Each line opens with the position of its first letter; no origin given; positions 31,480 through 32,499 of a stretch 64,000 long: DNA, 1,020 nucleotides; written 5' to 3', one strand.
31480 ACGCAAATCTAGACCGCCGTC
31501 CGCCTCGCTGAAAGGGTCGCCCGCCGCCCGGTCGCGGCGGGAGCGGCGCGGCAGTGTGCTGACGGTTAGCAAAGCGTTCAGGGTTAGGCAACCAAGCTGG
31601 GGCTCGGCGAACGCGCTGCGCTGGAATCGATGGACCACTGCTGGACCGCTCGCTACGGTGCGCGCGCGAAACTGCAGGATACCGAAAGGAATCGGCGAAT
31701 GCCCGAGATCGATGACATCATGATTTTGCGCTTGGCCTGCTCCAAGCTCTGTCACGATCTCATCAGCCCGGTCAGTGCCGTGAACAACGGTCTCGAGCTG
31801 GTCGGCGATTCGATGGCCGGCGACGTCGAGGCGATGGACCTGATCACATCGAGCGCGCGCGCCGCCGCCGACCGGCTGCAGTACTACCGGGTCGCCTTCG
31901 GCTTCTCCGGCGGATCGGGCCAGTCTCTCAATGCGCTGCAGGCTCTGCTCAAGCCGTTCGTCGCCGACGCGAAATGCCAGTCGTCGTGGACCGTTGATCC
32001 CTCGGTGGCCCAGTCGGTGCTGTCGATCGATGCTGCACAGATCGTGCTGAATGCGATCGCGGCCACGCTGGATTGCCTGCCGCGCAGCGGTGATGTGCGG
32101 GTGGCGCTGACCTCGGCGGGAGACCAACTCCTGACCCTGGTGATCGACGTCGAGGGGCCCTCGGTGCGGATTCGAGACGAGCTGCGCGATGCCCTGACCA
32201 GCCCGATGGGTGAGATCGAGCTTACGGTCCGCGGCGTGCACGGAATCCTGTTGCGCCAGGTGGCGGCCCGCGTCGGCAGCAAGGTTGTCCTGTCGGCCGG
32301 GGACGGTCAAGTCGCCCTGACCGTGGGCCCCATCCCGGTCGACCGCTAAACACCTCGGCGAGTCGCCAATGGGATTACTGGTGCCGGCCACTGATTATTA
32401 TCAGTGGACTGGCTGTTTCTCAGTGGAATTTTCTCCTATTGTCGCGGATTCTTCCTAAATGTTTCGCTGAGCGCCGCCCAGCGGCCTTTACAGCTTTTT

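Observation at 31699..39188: CtrA phosphorelay components (ChpT-like and CtrA) bracket a cheAWYBR operon, next to the flagellar cluster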

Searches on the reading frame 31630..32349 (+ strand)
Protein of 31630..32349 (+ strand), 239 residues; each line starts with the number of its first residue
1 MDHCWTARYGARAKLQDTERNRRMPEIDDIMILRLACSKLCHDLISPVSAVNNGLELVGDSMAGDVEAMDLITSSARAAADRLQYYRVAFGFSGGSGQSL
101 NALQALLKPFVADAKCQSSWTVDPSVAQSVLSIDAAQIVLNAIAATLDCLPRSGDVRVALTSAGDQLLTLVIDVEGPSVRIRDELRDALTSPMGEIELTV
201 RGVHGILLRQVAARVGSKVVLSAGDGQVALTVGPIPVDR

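Call 3: search_protein_families(library=pfam, proteins=[window:31630-32349:+])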
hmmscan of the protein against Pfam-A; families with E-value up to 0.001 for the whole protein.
window:31630-32349:+ (239 aa): 1 family
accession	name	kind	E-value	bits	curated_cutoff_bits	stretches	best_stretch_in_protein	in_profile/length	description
PF10090.15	HPTransfase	-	8.1e-16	58.3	22.9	1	102-225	3-121/123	Histidine phosphotransferase C-terminal domain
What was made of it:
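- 31699..32349 (+): chpT, a histidine phosphotransferase of the CtrA relay (216 aa). The phosphorylatable His19 codon is at 31753-31755. PF10090, 58.3 bits against a 22.9 cut-off (call 3).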

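Call 4: search_protein_families(library=ncbifam, proteins=[window:31630-32349:+])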
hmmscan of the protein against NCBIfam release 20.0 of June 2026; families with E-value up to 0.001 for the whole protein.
window:31630-32349:+ (239 aa): 2 families
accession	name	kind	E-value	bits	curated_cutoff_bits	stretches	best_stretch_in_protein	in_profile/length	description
NF046018.1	HisPtaseChptBrucRhz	equivalog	2.9e-34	118.3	240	1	33-231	12-209/211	histidine phosphotransferase ChpT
NF046025.1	HisPtaseChptCaul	equivalog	1.3e-33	116.2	225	1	36-232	8-202/204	histidine phosphotransferase ChpT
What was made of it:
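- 31699..32349 (+): Full-length matches to both NCBIfam ChpT models, but below their cut-offs (call 4).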

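Call 10: find_encoding_contigs(protein=window:31699-32349:+, flank=10000, max_places=6)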
Protein window:31699-32349:+ (216 aa): 4 contigs read that carry it; 3 places shown.
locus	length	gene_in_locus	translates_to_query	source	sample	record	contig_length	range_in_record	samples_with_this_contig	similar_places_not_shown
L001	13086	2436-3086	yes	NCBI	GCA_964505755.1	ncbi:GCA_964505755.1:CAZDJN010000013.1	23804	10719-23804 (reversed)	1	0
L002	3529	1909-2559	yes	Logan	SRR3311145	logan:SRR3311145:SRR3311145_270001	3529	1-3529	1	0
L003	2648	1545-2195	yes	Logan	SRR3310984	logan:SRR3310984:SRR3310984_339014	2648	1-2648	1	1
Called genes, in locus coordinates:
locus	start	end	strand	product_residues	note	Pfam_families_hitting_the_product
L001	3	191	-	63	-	?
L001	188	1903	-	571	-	PF01257:2Fe-2S_thioredx, PF01512:Complex1_51K, PF10531:SLBB, PF10589:NADH_4Fe-4S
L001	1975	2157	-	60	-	PF12073:DUF3553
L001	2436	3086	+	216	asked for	PF10090:HPTransfase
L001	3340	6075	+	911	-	PF01627:Hpt, PF02895:H-kinase_dim, PF02518:HATPase_c, PF01584:CheW, PF00072:Response_reg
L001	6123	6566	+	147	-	PF01584:CheW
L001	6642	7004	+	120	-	PF00072:Response_reg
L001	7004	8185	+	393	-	PF00072:Response_reg, PF01339:CheB_methylest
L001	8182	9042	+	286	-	PF03705:CheR_N, PF08241:Methyltransf_11 (faint), PF01739:CheR, PF08242:Methyltransf_12 (faint), PF13649:Methyltransf_25 (faint)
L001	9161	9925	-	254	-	PF00072:Response_reg, PF00486:Trans_reg_C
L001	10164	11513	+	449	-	PF02874:ATP-synt_ab_N (faint), PF00006:ATP-synt_ab, PF18269:T3SS_ATPase_C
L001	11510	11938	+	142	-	PF02050:FliJ (weak)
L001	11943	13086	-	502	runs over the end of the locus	-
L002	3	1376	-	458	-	?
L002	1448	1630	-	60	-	PF12073:DUF3553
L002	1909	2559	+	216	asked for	PF10090:HPTransfase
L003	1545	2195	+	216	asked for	PF10090:HPTransfase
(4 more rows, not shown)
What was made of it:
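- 31699..32349 (+): An identical 216-aa gene is called in GCA_964505755.1 (call 10).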

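Call 11: find_homologous_proteins(query=window:31699-32349:+)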
Query window:31699-32349:+ (216 aa): 42 proteins with E <= 0.001 among 1692 candidates.
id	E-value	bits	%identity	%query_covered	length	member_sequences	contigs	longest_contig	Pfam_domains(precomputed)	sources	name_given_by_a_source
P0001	3.7e-130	450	100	100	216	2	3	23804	PF10090.16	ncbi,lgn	-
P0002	9.6e-107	373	82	100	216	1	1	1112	PF10090.16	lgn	-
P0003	8.8e-103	360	81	99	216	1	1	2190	PF10090.16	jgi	jgi:histidine phosphotransferase ChpT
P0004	1.0e-101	357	79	99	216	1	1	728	PF10090.16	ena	-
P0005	8.2e-97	341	76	100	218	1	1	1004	PF10090.16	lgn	-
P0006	5.5e-96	338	74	99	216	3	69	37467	PF10090.16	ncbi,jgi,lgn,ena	jgi:histidine phosphotransferase ChpT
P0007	1.4e-95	337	74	99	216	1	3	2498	PF10090.16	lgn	-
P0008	9.4e-94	331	73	100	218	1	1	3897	PF10090.16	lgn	-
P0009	1.3e-93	330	73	100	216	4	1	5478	PF10090.16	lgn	-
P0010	1.2e-92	327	71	100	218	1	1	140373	PF10090.16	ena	-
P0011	1.8e-91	324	70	100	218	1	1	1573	PF10090.16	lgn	-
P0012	5.0e-89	316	69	100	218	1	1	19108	PF10090.16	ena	-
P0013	1.2e-87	311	71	99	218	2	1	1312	PF10090.16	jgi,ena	-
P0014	1.0e-86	308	70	100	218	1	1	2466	PF10090.16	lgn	-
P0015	1.7e-67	245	68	79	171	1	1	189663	PF10090.16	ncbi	ncbi:MAG: histidine phosphotransferase family protein [Alphaproteobacteria bacterium]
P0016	5.2e-40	156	43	92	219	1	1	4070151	PF10090.16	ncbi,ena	-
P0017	6.7e-24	103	37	87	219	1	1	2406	PF10090.16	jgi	-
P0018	3.5e-22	97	35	89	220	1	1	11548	PF10090.16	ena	-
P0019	1.1e-20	93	32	90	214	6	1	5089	PF10090.16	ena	-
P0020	1.2e-20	92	32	97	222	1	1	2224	PF10090.16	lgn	-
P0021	2.1e-20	92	33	90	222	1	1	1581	PF10090.16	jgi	jgi:histidine phosphotransferase ChpT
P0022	1.1e-19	89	33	97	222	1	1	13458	PF10090.16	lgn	-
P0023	1.0e-18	86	32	88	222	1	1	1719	PF10090.16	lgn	-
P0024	3.3e-18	84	32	90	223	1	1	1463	PF10090.16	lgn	-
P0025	4.7e-18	84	42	56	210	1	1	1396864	PF10090.16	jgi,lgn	jgi:histidine phosphotransferase ChpT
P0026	1.3e-17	82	42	54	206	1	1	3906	PF10090.16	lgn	-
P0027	1.4e-17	82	33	91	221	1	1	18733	PF10090.16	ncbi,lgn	ncbi:MAG: histidine phosphotransferase family protein [Bdellovibrionales bacterium]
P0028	1.5e-17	82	37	83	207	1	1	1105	PF10090.16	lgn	-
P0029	3.1e-17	81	34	91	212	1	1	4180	PF10090.16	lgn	-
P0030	4.0e-17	81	32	90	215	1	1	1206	PF10090.16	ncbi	-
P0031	9.1e-17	80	37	91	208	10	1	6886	PF10090.16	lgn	-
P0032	1.1e-16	79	42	63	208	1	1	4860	PF10090.16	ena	-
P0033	1.5e-16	79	38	91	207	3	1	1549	PF10090.16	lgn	-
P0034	1.9e-16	79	35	87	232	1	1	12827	PF10090.16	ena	-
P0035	3.7e-16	78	30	83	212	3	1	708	PF10090.16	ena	-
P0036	1.8e-15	75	44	61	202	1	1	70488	PF10090.16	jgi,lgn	jgi:histidine phosphotransferase ChpT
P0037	2.4e-13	69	32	92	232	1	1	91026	PF10090.16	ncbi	ncbi:MAG: histidine phosphotransferase family protein [Alphaproteobacteria bacterium]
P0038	4.6e-13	68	32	95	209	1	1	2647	PF10090.16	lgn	-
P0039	5.7e-13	67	32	60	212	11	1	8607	PF10090.16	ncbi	-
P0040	9.4e-13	67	51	33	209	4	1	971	PF10090.16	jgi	jgi:histidine phosphotransferase ChpT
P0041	4.1e-12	65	30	97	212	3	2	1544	PF10090.16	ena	-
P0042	3.2e-8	52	48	29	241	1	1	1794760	PF10090.16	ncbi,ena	-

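Call 12: find_encoding_contigs(protein=P0016, flank=10000, max_places=3)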
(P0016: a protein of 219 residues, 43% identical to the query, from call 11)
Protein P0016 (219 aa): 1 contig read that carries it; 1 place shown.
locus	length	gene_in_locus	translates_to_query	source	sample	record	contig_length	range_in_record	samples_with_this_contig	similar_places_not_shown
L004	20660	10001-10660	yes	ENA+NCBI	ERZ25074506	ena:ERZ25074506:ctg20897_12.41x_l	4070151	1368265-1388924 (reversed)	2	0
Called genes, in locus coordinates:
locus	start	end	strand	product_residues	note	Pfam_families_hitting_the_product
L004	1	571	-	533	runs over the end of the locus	-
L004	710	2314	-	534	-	-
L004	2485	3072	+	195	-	PF07081:DUF1349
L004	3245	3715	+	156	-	PF23951:DUF7282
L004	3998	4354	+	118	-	-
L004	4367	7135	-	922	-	PF00111:Fer2 (weak), PF13510:Fer2_4, PF13183:Fer4_8 (weak), PF22117:Fer4_Nqo3 (weak), PF12838:Fer4_7, PF04879:Molybdop_Fe4S4, PF00384:Molybdopterin, PF01568:Molydop_binding, +2 more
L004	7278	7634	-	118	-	-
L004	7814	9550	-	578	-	PF01257:2Fe-2S_thioredx, PF01512:Complex1_51K, PF10531:SLBB (faint), PF10589:NADH_4Fe-4S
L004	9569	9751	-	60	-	PF12073:DUF3553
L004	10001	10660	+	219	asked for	PF10090:HPTransfase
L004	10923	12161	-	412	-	PF07969:Amidohydro_3, PF01979:Amidohydro_1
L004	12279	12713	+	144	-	PF00903:Glyoxalase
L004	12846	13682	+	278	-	PF09992:NAGPA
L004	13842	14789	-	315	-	PF02653:BPD_transp_2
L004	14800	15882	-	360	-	PF02653:BPD_transp_2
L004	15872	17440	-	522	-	PF00005:ABC_tran, PF13304:AAA_21 (faint), PF00005:ABC_tran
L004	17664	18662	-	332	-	PF02608:Bmp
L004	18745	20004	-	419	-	PF07969:Amidohydro_3, PF01979:Amidohydro_1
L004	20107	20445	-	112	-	PF02311:AraC_binding (weak), PF07883:Cupin_2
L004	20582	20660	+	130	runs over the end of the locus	PF00903:Glyoxalase, PF18029:Glyoxalase_6 (weak), PF22677:Ble-like_N (weak)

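Call 13: find_encoding_contigs(protein=P0010, flank=10000, max_places=3)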
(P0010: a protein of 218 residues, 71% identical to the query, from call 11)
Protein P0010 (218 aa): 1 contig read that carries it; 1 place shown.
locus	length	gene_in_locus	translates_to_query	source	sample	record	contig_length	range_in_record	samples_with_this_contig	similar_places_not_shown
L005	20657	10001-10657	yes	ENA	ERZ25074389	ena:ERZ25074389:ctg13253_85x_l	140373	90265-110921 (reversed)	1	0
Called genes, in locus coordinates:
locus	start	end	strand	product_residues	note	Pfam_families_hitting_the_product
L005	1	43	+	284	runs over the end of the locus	-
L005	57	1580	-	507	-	PF01970:TctA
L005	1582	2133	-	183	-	PF07331:TctB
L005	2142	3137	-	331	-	PF03401:TctC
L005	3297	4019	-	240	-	-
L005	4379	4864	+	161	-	-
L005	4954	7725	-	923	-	PF00111:Fer2 (weak), PF13510:Fer2_4, PF13183:Fer4_8 (weak), PF13237:Fer4_10 (weak), PF12838:Fer4_7, PF04879:Molybdop_Fe4S4, PF00384:Molybdopterin, PF01568:Molydop_binding, +5 more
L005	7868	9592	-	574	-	PF01257:2Fe-2S_thioredx, PF01512:Complex1_51K, PF10589:NADH_4Fe-4S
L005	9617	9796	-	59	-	PF12073:DUF3553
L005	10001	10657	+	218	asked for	PF10090:HPTransfase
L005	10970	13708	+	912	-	PF01627:Hpt, PF02895:H-kinase_dim, PF02518:HATPase_c, PF01584:CheW, PF00072:Response_reg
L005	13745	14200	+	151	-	PF01584:CheW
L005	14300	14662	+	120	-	PF00072:Response_reg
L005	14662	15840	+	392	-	PF00072:Response_reg, PF01339:CheB_methylest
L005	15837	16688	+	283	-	PF03705:CheR_N, PF01739:CheR, PF08241:Methyltransf_11 (faint), PF08242:Methyltransf_12 (faint), PF13649:Methyltransf_25 (faint)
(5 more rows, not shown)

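Call 14: find_encoding_contigs(protein=P0006, flank=10000, max_places=3)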
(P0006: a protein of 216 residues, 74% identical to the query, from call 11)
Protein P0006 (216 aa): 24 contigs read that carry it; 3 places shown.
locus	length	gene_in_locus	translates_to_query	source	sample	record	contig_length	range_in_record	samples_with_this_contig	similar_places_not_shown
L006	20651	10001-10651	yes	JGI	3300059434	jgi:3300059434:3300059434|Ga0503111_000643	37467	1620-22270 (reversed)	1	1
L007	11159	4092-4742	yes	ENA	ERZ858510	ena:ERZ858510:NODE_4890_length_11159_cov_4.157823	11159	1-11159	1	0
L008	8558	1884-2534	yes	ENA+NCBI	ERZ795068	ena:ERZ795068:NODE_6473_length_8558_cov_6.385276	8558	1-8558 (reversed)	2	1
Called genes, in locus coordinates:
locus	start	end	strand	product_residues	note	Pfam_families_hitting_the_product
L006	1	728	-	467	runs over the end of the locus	PF07719:TPR_2 (faint), PF13176:TPR_7 (faint), PF13371:TPR_9 (faint), PF23914:TPR_CcmH_CycH (weak), PF13432:TPR_16, PF13424:TPR_12, PF00515:TPR_1 (weak), PF14559:TPR_19 (weak), +5 more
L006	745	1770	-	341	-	PF01118:Semialdhyde_dh, PF02774:Semialdhyde_dhC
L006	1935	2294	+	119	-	PF06127:Mpo1-like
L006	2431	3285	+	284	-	-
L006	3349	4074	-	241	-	-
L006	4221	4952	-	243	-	-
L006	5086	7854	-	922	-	PF00111:Fer2 (weak), PF13510:Fer2_4, PF13183:Fer4_8, PF14697:Fer4_21 (weak), PF12838:Fer4_7, PF04879:Molybdop_Fe4S4, PF00384:Molybdopterin, PF01568:Molydop_binding, +5 more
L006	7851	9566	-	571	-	PF01257:2Fe-2S_thioredx, PF01512:Complex1_51K, PF10531:SLBB (weak), PF10589:NADH_4Fe-4S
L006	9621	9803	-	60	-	PF12073:DUF3553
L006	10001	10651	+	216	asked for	PF10090:HPTransfase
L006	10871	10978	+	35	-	-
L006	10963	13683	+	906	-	PF01627:Hpt, PF02895:H-kinase_dim, PF02518:HATPase_c, PF01584:CheW, PF00072:Response_reg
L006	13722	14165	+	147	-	PF01584:CheW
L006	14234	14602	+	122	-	PF00072:Response_reg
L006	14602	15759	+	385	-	PF00072:Response_reg, PF01339:CheB_methylest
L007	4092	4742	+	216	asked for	PF10090:HPTransfase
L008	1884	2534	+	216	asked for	PF10090:HPTransfase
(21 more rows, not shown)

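Call 16: find_related_loci(query=A1, collection=genome_contigs, flank=10000)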
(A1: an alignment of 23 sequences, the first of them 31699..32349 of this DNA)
Query A1 (216 aa) in genome_contigs; peptide patterns used: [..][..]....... (x = any residue, [..] = any of these).
599 stretches matched a pattern (row limit reached: there are more); 591 encode a relative of the query (tblastn E <= 1e-3); the best 80 are kept; 80 distinct loci.
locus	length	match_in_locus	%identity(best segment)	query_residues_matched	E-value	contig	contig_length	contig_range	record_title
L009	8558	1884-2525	74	1-214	3e-104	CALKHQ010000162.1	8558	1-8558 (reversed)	MAG TPA_asm: uncultured Alphaproteobacteria bacterium isolate SRR5251193_bin.100_CONCOCT_v1.1_MAG genome assembly, conti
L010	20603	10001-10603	43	18-216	2e-41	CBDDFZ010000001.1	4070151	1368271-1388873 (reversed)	MAG: Alphaproteobacteria bacterium isolate b6aa2659-7d1d-45a1-9f22-567302c98a9b genome assembly, contig: contig_1, whole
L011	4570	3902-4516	38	2-209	1e-30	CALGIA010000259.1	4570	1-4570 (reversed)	MAG TPA_asm: uncultured Rhodospirillaceae bacterium isolate ERR2206756_bin.142_CONCOCT_v1.1_MAG genome assembly, contig:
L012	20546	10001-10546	36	9-189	2e-29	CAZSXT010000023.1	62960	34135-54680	MAG TPA_asm: uncultured Rhodospirillaceae bacterium isolate SRP134809_co1_563 genome assembly, contig: NODE_758_length_6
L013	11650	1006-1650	35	3-213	1e-26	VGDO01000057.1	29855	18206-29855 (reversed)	MAG: Alphaproteobacteria bacterium isolate M_DeepCast_50m_m2_111 M_DeepCast_50m_m2_111_Ga0194121_10002399, whole genome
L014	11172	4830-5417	33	12-208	5e-26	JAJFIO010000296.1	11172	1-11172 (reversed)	MAG: Alphaproteobacteria bacterium isolate OFTM367 OFTM367_295, whole genome shotgun sequence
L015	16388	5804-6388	33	6-202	1e-25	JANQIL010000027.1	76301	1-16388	MAG: Magnetospira sp. isolate PL24a_bin.52 k99_4143475, whole genome shotgun sequence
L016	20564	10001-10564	38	6-194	1e-25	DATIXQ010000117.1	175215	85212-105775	MAG TPA_asm: Stellaceae bacterium isolate SMAG_U15253 k141_4504455, whole genome shotgun sequence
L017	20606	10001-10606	34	12-213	3e-25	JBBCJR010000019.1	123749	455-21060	MAG: Sphingomonas sanxanigenens isolate MAG_CPA_41 P10A_000000039956, whole genome shotgun sequence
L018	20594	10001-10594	31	1-199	3e-25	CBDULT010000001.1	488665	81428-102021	MAG TPA_asm: uncultured Thalassospiraceae bacterium isolate SRR22808124_binner12_Refined_92 genome assembly, contig: ERZ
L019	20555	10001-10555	36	14-200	3e-25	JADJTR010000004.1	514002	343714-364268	MAG: Phyllobacteriaceae bacterium isolate Hirt_18-Q3-R61-65_BAT3C.487 tig00005708-10-5138660, whole genome shotgun seque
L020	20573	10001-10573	37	6-200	4e-25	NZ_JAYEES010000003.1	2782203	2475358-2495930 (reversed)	Nitrospirillum sp. BR 11164 contig_3, whole genome shotgun sequence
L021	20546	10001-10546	35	14-196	7e-25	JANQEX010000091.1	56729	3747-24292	MAG: Alphaproteobacteria bacterium isolate PL23a_bin.53 k99_2268191, whole genome shotgun sequence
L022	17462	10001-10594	35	12-212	7e-24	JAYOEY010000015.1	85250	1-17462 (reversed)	MAG: Rhodospirillales bacterium isolate 139552_S154_concoct_bins.tsv.156 NODE_220_length_85250_cov_28.922554, whole geno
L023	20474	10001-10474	38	1-160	1e-23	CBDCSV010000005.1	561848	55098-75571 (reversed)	MAG: Rhodospirillales bacterium isolate 4a57bf92-28fb-45f7-8c73-8ba1c5cb0e23 genome assembly, contig: contig_5, whole ge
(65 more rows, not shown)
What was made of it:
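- Closest known: Rhodospirillum rubrum S1 flagellar gene cluster, RRU_RS02725 to RRU_RS02860. Different: This window comes from an uncultured lineage whose ChpT is at most 43% identical to any ChpT outside its own clade (calls 11, 16).
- The taxa include Nitrospirillum, Magnetospira, Thalassospiraceae, Nisaea, Stellaceae, Emcibacter, Inquilinaceae, Bradyrhizobium, Methylobacterium and Sphingomonas (call 16).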
